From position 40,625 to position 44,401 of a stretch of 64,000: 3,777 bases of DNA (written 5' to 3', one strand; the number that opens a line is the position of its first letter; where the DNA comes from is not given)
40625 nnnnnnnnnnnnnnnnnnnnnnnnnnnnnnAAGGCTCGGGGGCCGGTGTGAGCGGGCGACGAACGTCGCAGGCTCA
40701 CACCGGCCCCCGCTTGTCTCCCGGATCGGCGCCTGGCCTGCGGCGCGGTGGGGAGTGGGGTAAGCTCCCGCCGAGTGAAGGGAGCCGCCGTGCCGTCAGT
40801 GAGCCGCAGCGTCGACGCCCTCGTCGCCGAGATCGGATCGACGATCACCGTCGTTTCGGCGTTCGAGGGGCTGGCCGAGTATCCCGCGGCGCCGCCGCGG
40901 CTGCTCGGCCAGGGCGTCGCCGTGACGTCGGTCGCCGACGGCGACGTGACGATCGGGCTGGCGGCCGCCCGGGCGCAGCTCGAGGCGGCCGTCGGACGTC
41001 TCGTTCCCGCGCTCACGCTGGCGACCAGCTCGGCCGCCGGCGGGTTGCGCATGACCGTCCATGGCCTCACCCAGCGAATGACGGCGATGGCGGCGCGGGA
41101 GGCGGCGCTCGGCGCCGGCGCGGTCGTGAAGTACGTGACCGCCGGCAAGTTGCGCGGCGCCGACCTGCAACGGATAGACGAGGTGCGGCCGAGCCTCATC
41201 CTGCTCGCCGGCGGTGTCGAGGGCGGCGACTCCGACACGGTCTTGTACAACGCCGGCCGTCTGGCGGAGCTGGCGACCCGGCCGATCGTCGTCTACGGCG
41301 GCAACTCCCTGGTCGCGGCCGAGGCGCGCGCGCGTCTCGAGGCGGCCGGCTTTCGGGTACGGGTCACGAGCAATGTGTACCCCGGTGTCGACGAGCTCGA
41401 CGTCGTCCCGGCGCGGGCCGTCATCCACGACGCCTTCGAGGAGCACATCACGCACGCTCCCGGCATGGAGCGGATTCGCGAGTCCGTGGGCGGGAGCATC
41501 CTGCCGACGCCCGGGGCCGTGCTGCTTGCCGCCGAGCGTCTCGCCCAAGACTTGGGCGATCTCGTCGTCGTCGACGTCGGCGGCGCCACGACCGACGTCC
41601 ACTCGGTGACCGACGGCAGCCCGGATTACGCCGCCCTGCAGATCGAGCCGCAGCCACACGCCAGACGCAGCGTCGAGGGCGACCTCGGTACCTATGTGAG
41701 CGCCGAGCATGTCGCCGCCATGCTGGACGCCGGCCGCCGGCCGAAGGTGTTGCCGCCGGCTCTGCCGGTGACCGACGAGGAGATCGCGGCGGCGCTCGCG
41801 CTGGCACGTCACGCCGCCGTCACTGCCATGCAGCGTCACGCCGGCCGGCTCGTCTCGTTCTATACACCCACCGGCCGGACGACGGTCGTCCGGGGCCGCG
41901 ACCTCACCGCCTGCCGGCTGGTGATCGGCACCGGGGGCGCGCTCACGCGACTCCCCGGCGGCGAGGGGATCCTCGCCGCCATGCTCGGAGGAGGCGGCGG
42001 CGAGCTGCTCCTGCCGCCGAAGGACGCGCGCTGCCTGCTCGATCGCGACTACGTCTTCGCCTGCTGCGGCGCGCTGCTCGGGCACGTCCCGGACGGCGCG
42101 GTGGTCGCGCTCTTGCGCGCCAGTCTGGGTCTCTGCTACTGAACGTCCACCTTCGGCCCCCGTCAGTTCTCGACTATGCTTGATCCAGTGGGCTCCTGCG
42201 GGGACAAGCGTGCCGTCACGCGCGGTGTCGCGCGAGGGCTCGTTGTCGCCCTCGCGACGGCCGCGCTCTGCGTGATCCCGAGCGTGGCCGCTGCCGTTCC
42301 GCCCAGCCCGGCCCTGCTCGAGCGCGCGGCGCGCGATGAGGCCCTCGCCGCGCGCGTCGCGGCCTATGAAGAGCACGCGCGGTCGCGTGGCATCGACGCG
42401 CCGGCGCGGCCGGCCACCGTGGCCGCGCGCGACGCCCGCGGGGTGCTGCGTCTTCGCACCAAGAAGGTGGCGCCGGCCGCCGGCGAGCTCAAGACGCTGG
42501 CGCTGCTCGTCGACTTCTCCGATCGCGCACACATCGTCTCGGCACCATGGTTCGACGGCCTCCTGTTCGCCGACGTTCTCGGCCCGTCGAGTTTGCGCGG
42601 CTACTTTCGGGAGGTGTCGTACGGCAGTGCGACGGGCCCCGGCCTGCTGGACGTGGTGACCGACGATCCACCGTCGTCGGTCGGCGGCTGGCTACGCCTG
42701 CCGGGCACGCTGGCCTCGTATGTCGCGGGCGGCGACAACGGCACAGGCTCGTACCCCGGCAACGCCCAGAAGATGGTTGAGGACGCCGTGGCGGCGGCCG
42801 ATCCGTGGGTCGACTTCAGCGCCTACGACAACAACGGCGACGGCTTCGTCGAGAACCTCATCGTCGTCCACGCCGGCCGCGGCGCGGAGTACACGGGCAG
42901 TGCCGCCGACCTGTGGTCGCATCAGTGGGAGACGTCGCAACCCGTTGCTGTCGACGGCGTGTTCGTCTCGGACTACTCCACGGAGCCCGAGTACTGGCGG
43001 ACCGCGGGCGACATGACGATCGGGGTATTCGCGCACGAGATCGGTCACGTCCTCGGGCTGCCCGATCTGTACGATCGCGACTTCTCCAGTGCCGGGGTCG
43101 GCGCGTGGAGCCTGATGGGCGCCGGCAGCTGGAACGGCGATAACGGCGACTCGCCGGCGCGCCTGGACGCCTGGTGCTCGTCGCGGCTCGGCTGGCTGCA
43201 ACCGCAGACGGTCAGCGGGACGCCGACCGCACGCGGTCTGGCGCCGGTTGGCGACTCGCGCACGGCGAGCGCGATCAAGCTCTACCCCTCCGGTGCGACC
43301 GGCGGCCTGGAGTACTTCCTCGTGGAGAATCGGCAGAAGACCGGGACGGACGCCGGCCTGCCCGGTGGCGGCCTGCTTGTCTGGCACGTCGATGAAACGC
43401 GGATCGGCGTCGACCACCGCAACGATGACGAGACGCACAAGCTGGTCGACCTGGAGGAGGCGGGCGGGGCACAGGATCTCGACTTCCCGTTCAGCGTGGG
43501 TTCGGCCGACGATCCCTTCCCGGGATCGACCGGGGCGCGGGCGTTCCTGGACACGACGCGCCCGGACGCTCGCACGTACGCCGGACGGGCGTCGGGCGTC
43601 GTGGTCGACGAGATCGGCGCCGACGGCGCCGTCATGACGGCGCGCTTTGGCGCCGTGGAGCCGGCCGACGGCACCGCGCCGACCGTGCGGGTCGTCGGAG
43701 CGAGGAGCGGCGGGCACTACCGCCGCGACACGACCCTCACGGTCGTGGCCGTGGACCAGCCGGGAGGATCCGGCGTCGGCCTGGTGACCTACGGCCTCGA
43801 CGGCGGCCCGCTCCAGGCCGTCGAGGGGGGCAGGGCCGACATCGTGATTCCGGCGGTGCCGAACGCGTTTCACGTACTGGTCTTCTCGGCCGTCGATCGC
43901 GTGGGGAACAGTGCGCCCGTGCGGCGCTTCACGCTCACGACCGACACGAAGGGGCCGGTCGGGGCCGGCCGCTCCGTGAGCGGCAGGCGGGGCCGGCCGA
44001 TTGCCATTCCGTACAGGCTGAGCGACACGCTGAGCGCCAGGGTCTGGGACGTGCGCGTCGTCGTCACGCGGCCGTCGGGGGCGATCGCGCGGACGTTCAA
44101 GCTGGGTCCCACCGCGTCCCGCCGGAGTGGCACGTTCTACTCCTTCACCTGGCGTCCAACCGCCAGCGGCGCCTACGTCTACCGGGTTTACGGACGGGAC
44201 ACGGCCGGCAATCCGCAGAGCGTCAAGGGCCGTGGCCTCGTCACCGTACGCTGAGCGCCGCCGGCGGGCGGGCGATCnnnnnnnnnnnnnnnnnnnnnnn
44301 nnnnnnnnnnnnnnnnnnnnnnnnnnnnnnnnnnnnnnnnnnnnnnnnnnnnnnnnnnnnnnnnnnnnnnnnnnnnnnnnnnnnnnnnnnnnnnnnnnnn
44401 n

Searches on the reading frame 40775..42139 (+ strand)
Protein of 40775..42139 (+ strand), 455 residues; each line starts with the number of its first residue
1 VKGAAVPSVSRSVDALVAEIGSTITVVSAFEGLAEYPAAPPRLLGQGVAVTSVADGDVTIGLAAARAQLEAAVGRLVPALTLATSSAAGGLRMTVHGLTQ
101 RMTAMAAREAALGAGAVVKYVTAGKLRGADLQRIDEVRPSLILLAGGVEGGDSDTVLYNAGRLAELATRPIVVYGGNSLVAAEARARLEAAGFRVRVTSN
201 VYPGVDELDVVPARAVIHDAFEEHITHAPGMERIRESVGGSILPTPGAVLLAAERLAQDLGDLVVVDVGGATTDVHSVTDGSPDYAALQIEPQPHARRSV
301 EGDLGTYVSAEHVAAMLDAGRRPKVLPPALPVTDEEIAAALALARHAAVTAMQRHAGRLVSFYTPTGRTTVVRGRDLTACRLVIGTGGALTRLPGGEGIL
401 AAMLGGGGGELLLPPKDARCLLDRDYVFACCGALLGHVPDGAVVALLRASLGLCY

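Call 17: search_protein_families(library=pfam, proteins=[window:40775-42139:+])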
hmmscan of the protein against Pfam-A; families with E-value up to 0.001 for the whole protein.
window:40775-42139:+ (455 aa): 1 family
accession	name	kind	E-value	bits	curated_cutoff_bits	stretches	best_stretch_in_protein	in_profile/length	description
PF13941.12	MutL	-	7.2e-132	440.8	27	1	16-443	2-443/450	MutL protein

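Call 18: search_protein_families(library=ncbifam, proteins=[window:40775-42139:+])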
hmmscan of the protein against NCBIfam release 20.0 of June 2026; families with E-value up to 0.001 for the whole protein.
window:40775-42139:+ (455 aa): 3 families
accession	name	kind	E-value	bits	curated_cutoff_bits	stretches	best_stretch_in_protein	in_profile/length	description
NF040744.1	ornith_Or-4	equivalog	7e-151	502.8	600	1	13-451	1-447/448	GlmL-related ornithine degradation protein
NF040745.1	accessory_GlmL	equivalog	9.1e-99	331.3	475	1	16-444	2-451/459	methylaspartate mutase accessory protein GlmL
TIGR01319.1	glmL_fam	subfamily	5.6e-68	229.9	204.05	2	81-313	63-297/456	GlmL family protein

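Call 84: search_solved_structures(query=window:40775-42139:+, max_evalue=0.001)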
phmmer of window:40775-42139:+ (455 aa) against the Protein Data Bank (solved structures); distinct sequences matched with E-value up to 0.001: 0.

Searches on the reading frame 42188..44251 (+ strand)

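Call 17: search_protein_families(library=pfam, proteins=[window:42188-44251:+])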
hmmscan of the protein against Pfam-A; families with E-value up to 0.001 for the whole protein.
window:42188-44251:+ (688 aa): 1 family
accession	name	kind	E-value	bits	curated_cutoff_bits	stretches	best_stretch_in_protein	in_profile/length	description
PF05547.17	Peptidase_M6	-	1e-18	68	22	1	164-329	87-280/294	Immune inhibitor A peptidase M6, catalytic domain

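Call 18: search_protein_families(library=ncbifam, proteins=[window:42188-44251:+])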
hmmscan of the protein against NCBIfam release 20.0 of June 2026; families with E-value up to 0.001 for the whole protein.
window:42188-44251:+ (688 aa): 3 families
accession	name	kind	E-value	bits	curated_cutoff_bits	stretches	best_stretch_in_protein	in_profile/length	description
TIGR03296.1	M6dom_TIGR03296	domain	7.8e-61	206.5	110.8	1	106-400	2-286/286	M6 family metalloprotease domain-containing protein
NF052323.1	T9SSA_dep_M6i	equivalog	2e-17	62.5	600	2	279-387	254-359/1043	T9SS-dependent M6-like inactivated metalloprotease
NF047446.1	barrel_OmpL47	domain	6.3e-06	26.6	40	1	514-583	4-66/68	OmpL47-type beta-barrel domain-containing protein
